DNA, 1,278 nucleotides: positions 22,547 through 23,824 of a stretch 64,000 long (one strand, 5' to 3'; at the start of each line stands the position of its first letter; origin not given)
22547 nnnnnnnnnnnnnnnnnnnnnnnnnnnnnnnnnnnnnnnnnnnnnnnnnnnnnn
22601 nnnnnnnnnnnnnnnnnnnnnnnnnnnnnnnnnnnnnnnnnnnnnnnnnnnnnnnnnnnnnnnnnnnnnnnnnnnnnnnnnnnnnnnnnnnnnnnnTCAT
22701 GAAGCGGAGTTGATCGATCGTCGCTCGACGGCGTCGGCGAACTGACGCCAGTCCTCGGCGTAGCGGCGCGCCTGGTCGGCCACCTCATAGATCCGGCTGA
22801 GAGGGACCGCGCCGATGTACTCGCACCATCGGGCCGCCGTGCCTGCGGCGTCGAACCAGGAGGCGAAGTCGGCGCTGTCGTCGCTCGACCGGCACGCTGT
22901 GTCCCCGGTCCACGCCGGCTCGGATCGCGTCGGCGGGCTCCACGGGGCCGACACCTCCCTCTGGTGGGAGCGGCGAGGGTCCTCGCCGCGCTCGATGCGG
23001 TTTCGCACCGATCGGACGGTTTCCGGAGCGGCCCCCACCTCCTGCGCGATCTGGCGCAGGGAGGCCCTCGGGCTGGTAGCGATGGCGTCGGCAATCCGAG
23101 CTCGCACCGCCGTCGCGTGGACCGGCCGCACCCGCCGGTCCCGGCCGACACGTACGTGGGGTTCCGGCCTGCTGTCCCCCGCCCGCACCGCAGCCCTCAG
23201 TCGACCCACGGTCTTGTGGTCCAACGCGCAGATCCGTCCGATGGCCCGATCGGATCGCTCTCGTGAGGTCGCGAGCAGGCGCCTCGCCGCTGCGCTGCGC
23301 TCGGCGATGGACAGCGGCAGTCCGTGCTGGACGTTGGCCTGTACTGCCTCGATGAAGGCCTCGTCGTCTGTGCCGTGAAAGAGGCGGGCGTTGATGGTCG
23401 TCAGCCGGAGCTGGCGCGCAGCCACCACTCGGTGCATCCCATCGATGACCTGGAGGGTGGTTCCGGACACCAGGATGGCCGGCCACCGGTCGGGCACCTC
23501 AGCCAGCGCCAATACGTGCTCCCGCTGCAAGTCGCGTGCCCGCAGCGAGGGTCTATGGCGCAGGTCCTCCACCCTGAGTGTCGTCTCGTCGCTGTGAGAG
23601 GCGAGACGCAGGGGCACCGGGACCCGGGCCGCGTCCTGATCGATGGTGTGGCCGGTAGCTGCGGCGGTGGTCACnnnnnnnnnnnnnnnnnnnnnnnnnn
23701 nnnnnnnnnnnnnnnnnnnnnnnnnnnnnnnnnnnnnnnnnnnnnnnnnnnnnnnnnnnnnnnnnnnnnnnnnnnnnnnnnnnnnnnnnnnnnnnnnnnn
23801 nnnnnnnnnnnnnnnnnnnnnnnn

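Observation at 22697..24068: StrR-family regulator divergent from a P450, with paired GTCGAC elements and a stranded SDR N-terminus in the 394-nt intergenic region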

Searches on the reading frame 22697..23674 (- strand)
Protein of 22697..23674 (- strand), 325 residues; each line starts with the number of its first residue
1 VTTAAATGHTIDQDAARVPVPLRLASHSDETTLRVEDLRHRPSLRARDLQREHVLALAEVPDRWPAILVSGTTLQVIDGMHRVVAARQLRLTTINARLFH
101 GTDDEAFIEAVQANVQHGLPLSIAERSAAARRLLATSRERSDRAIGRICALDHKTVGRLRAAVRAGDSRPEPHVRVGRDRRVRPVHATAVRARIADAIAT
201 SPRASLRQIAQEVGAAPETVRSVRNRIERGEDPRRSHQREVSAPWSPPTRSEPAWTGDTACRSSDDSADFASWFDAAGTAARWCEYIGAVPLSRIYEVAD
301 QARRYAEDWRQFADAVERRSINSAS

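Call 10: search_protein_families(library=pfam, proteins=[window:22697-23674:-], max_evalue=0.01)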
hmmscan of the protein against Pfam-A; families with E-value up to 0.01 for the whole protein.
window:22697-23674:- (325 aa): 1 family
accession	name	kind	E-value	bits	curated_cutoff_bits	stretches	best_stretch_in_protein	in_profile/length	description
PF13384.12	HTH_23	-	0.0039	17.4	24.6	1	189-233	5-48/50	Homeodomain-like domain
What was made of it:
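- On StrR family of transcriptional regulators: There is a weak HTH_23 hit at aa 189-233 (call 10).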

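Call 11: search_protein_families(library=ncbifam, proteins=[window:22697-23674:-], max_evalue=0.01)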
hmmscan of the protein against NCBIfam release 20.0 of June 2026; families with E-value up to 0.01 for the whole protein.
window:22697-23674:- (325 aa): 1 family
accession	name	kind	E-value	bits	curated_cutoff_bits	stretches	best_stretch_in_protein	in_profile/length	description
NF033546.1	transpos_IS21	equivalog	0.0074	15.8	160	0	136-238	5-103/294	IS21 family transposase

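Call 12: search_protein_families(library=pfam, proteins=[window:22697-23674:-], max_evalue=10)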
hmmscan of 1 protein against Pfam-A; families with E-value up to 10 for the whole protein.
window:22697-23674:- (325 aa): 5 families
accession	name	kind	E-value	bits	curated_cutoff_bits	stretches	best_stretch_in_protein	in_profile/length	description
PF13384.12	HTH_23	-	0.0039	17.4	24.6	1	189-233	5-48/50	Homeodomain-like domain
PF13936.12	HTH_38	-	0.014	15.6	27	2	204-220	21-37/44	Helix-turn-helix domain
PF13518.12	HTH_28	-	0.017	15.6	25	1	191-231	2-41/52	Helix-turn-helix domain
PF13565.12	HTH_32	-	0.12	13.4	33.7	1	178-221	20-70/73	Homeodomain-like domain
PF13404.12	HTH_AsnC-type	-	0.13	12.5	27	1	195-222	9-36/42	AsnC-type helix-turn-helix domain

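Call 16: find_homologous_proteins(query=window:22697-23674:-)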
Query window:22697-23674:- (325 aa): 352 proteins with E <= 0.001 among 8000 candidates; the best 120 are listed.
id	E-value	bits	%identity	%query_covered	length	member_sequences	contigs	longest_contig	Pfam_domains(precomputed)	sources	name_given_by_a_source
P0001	2.2e-204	695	100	100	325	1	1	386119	-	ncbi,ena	-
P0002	9.6e-94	332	56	93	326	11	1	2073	-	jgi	jgi:ParB-like chromosome segregation protein Spo0J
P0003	6.0e-91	323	54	92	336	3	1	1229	PF13384.13,PF13936.13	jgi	jgi:hypothetical protein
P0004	3.4e-90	320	53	97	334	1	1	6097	PF13384.13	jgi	jgi:hypothetical protein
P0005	1.1e-89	319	54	95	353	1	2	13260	PF13936.13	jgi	jgi:ParB-like chromosome segregation protein Spo0J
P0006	2.0e-89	318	53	92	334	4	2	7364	PF13384.13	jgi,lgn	jgi:hypothetical protein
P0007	1.1e-88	315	53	93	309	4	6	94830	PF13936.13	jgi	jgi:ParB-like chromosome segregation protein Spo0J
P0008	2.5e-88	314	54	90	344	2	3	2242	PF13384.13,PF13936.13,PF13404.13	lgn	-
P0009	1.0e-87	312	52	91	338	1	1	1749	PF13384.13,PF13936.13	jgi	jgi:hypothetical protein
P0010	3.0e-87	311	52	92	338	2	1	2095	PF13384.13,PF13936.13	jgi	jgi:ParB-like chromosome segregation protein Spo0J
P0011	3.3e-87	311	55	92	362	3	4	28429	PF13384.13,PF13936.13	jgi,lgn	jgi:ParB-like chromosome segregation protein Spo0J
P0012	5.7e-87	310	54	96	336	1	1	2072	PF13384.13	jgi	jgi:hypothetical protein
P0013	1.7e-86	308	53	92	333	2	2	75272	PF13384.13,PF13936.13,PF13551.13,PF13518.13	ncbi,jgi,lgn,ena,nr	ncbi:MAG TPA: hypothetical protein VKV36_00070 [Acidimicrobiales bacterium]|nr:hypothetical protein 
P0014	2.0e-86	308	53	92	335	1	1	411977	PF13384.13,PF13518.13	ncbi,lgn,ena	-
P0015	1.1e-85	306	54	90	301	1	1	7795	PF13384.13,PF13936.13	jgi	jgi:ParB-like chromosome segregation protein Spo0J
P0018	4.2e-84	300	53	93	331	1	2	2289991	PF13384.13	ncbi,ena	-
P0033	2.1e-61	226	48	90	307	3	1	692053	PF13384.13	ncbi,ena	-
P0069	4.4e-46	176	39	94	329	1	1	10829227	PF13384.13,PF13518.13,PF13404.13,PF02195.27,PF27534.1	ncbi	ncbi:ParB N-terminal domain-containing protein [Actinoplanes sp. CA-131856]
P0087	7.0e-43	165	39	83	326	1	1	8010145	PF27534.1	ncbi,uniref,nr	ncbi:ParB/RepB/Spo0J family partition protein [Amycolatopsis sp. QT-25]|uniref:ParB/RepB/Spo0J famil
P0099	3.7e-42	163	39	93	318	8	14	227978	PF13412.13,PF13384.13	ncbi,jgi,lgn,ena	jgi:ParB-like chromosome segregation protein Spo0J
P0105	8.8e-42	162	37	92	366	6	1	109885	PF13404.13,PF02195.27,PF27534.1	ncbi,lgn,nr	ncbi:streptomycin biosynthesis protein [Streptomyces noursei]|nr:streptomycin biosynthesis protein [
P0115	3.1e-41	160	38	87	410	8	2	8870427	PF02195.27,PF27534.1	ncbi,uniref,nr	ncbi:ParB/RepB/Spo0J family partition protein [Streptomyces platensis]|uniref:ParB/RepB/Spo0J family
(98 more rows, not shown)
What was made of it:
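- On StrR family of transcriptional regulators: One of these is annotated 'streptomycin biosynthesis protein' (P0105) (call 16).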

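Call 17: search_solved_structures(query=window:22697-23674:-, max_evalue=10, show_alignments=2)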
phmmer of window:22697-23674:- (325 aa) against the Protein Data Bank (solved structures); distinct sequences matched with E-value up to 10: 0.
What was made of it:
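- Tried and rejected: The single-sequence search found no hit (call 17).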

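Call 18: find_encoding_contigs(protein=P0001, flank=10000, max_places=4)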
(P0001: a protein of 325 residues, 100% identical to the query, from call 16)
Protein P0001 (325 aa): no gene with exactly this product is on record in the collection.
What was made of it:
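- The exact gene was not found in the contig index (call 18).
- Tried and rejected: The regulator is not on record (call 18).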

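Call 22: find_related_loci(query=A2, collection=genome_contigs, flank=8000)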
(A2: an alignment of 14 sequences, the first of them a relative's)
Query A2 (325 aa) in genome_contigs; peptide patterns used: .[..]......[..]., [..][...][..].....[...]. (x = any residue, [..] = any of these).
600 stretches matched a pattern (row limit reached: there are more); 63 encode a relative of the query (tblastn E <= 1e-3); 63 distinct loci.
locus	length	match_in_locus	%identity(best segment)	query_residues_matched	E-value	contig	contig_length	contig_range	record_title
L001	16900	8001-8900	53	22-320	4e-90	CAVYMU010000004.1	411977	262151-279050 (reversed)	MAG: uncultured Acidimicrobiaceae bacterium isolate MFD05705.bin.2.92 genome assembly, contig: contig_31674, whole genom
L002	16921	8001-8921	55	22-324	5e-90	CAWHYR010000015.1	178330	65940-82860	MAG: uncultured Actinomycetes bacterium isolate MFD04434.bin.2.117 genome assembly, contig: contig_40982, whole genome s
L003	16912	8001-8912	54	23-320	6e-85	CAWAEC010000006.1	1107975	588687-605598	MAG: uncultured Acidimicrobiaceae bacterium isolate MFD00731.bin.2.167 genome assembly, contig: contig_16783, whole geno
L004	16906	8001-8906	53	22-320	1e-84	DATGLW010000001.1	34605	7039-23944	MAG TPA_asm: Acidimicrobiales bacterium isolate SMAG_U9896 k141_280004, whole genome shotgun sequence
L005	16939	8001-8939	47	13-317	9e-70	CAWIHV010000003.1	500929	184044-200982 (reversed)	MAG: uncultured Actinomycetes bacterium isolate MFD05442.bin.4.822 genome assembly, contig: contig_19408, whole genome s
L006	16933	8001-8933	47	18-317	5e-70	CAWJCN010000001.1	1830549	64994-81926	MAG: uncultured Actinomycetes bacterium isolate MFD04944.bin.1.334 genome assembly, contig: contig_24210, whole genome s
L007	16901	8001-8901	54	22-320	7e-72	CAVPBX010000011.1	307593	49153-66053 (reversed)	MAG: uncultured Acidimicrobiaceae bacterium isolate MFD10064.bin.2.118 genome assembly, contig: contig_28390, whole geno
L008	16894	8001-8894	47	33-317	3e-68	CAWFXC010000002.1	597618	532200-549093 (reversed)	MAG: uncultured Actinomycetes bacterium isolate MFD06714.bin.1.229 genome assembly, contig: contig_28356, whole genome s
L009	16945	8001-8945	47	20-317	5e-67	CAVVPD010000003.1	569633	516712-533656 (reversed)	MAG: uncultured Actinomycetes bacterium isolate MFD02416.bin.2.29 genome assembly, contig: contig_35684, whole genome sh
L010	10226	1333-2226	45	33-325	1e-65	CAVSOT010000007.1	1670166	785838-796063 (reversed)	MAG: uncultured Acidimicrobiaceae bacterium isolate MFD04463.bin.2.232 genome assembly, contig: contig_3850, whole genom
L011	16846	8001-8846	43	43-319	1e-58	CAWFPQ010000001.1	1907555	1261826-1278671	MAG: uncultured Acidimicrobiaceae bacterium isolate MFD00731.bin.2.2 genome assembly, contig: contig_12763, whole genome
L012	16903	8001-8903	42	24-319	2e-58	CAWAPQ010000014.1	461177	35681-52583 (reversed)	MAG: uncultured Acidimicrobiaceae bacterium isolate MFD04463.bin.1.212 genome assembly, contig: contig_7922, whole genom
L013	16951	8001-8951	39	18-320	7e-57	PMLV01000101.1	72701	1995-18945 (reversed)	MAG: Acidimicrobiaceae bacterium isolate palsa_740 73.20120700_P3D.127_contig_44239, whole genome shotgun sequence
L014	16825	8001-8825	42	43-319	9e-57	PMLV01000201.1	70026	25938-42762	MAG: Acidimicrobiaceae bacterium isolate palsa_740 73.20120700_P3D.127_contig_6207, whole genome shotgun sequence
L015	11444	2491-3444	38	25-322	2e-56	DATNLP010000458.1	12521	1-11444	MAG TPA_asm: Acidimicrobiales bacterium isolate SMAG_U11455 k141_511684, whole genome shotgun sequence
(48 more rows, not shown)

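Call 33: search_solved_structures(query=A1, max_evalue=1, show_alignments=2)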
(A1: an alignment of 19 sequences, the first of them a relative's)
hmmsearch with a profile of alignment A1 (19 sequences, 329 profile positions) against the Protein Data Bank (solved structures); distinct sequences matched with E-value up to 1: 7.
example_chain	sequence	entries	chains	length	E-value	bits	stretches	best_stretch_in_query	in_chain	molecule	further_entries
7o0n_A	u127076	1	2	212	0.038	16.5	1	28-115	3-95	ParB family protein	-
7bnk_A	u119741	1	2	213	0.053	16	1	28-115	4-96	ParB family protein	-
7bnr_A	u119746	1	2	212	0.054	16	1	28-115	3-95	ParB family protein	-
6ky4_A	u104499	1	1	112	0.081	15.4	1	29-103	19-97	Sulfiredoxin, chloroplastic/mitochondrial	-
4ham_A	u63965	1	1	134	0.31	13.5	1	205-241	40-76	Lmo2241 protein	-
5ztb_E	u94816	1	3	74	0.66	12.4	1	190-236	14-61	Sulfur carrier protein TtuB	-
5gha_E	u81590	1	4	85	0.96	11.9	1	191-235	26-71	Sulfur Carrier TtuB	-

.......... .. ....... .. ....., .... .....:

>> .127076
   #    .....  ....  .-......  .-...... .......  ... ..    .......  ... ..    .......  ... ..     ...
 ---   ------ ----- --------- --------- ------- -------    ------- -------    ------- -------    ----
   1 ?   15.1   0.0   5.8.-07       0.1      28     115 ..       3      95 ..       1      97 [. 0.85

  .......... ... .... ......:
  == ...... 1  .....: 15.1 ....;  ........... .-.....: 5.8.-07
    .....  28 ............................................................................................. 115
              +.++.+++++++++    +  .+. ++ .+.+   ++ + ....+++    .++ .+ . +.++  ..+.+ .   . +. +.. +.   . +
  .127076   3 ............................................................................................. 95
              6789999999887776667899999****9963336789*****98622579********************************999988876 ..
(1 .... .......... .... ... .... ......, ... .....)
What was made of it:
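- On StrR family of transcriptional regulators: Profile against PDB matches the ParB N-domain at E 0.04 (call 33).
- On Chromosomal or plasmid ParB/Spo0J partition proteins: Sequence E-values to ParB are only 0.04-0.05 (call 33).
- Closest known: ParB/Spo0J, Noc and KorB. Different: Sequence similarity is marginal (E 0.04, call 33).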

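Call 43: find_encoding_contigs(protein=P0014, flank=7000, max_places=1)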
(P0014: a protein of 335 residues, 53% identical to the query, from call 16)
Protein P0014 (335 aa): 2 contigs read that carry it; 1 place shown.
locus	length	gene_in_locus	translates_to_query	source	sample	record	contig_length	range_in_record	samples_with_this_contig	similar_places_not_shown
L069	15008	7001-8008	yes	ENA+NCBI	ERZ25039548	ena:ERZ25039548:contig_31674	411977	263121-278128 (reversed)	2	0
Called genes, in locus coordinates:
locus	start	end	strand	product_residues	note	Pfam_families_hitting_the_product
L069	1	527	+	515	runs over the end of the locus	PF00501:AMP-binding, PF13193:AMP-binding_C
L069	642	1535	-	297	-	PF00378:ECH_1, PF16113:ECH_2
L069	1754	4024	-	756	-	PF01636:APH, PF02771:Acyl-CoA_dh_N, PF02770:Acyl-CoA_dh_M, PF00441:Acyl-CoA_dh_1, PF08028:Acyl-CoA_dh_2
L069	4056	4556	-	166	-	PF13577:SnoaL_4, PF12680:SnoaL_2 (weak)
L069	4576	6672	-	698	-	PF07519:Tannase (weak)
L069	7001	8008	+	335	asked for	PF13518:HTH_28 (faint), PF13384:HTH_23 (weak)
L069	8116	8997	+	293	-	PF00126:HTH_1, PF03466:LysR_substrate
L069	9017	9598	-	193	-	PF22691:Thiolase_C_1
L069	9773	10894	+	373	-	PF04909:Amidohydro_2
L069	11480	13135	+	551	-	PF02129:Peptidase_S15, PF08530:PepX_C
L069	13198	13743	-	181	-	PF13577:SnoaL_4, PF14534:DUF4440 (faint), PF12680:SnoaL_2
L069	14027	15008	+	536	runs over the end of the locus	PF00501:AMP-binding, PF13193:AMP-binding_C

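Call 44: find_encoding_contigs(protein=P0018, flank=7000, max_places=1)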
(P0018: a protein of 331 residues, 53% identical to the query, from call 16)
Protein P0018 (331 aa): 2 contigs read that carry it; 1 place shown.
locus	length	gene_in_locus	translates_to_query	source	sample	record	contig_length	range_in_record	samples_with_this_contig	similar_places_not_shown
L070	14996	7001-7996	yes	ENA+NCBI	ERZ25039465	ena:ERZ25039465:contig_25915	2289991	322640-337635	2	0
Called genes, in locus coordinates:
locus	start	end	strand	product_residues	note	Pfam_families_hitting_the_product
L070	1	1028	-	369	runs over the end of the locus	PF04909:Amidohydro_2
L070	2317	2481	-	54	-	-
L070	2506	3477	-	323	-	-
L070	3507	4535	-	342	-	PF00248:Aldo_ket_red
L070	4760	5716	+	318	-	PF07519:Tannase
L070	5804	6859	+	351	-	-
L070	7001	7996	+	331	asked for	PF13384:HTH_23 (faint)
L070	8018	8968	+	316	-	PF00126:HTH_1, PF03466:LysR_substrate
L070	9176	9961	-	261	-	PF22691:Thiolase_C_1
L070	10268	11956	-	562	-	PF01494:FAD_binding_3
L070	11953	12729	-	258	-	PF03328:HpcH_HpaI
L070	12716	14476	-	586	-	PF00561:Abhydrolase_1, PF12146:Hydrolase_4 (weak), PF12697:Abhydrolase_6, PF01557:FAA_hydrolase (weak)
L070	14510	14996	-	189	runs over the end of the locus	PF00903:Glyoxalase (weak), PF18029:Glyoxalase_6 (faint)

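Call 45: find_encoding_contigs(protein=P0007, flank=7000, max_places=1)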
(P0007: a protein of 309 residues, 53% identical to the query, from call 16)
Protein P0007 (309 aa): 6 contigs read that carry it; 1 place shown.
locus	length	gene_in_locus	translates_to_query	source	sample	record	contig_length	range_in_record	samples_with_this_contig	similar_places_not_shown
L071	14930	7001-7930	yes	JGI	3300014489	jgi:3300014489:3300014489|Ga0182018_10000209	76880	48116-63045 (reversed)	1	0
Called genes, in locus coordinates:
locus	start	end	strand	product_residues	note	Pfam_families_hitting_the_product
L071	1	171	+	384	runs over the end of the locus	PF20510:HgmA_N, PF07883:Cupin_2 (faint)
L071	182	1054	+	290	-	PF05448:AXE1 (faint), PF06500:FrsA-like, PF02129:Peptidase_S15, PF12740:PETase (faint), PF00561:Abhydrolase_1, PF00326:Peptidase_S9 (weak), PF08840:BAAT_C (faint)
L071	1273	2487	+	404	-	PF01548:DEDD_Tnp_IS110, PF02371:Transposase_20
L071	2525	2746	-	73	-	-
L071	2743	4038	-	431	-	PF00067:p450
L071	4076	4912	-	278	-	PF13669:Glyoxalase_4 (weak)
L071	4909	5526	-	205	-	PF12680:SnoaL_2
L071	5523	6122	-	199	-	PF01613:Flavin_Reduct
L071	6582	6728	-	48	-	-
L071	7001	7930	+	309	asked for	PF13936:HTH_38 (faint)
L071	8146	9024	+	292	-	PF00126:HTH_1, PF03466:LysR_substrate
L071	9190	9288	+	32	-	-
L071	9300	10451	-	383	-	PF22691:Thiolase_C_1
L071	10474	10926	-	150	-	PF12172:zf-ChsH2, PF01796:OB_ChsH2_C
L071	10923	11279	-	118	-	-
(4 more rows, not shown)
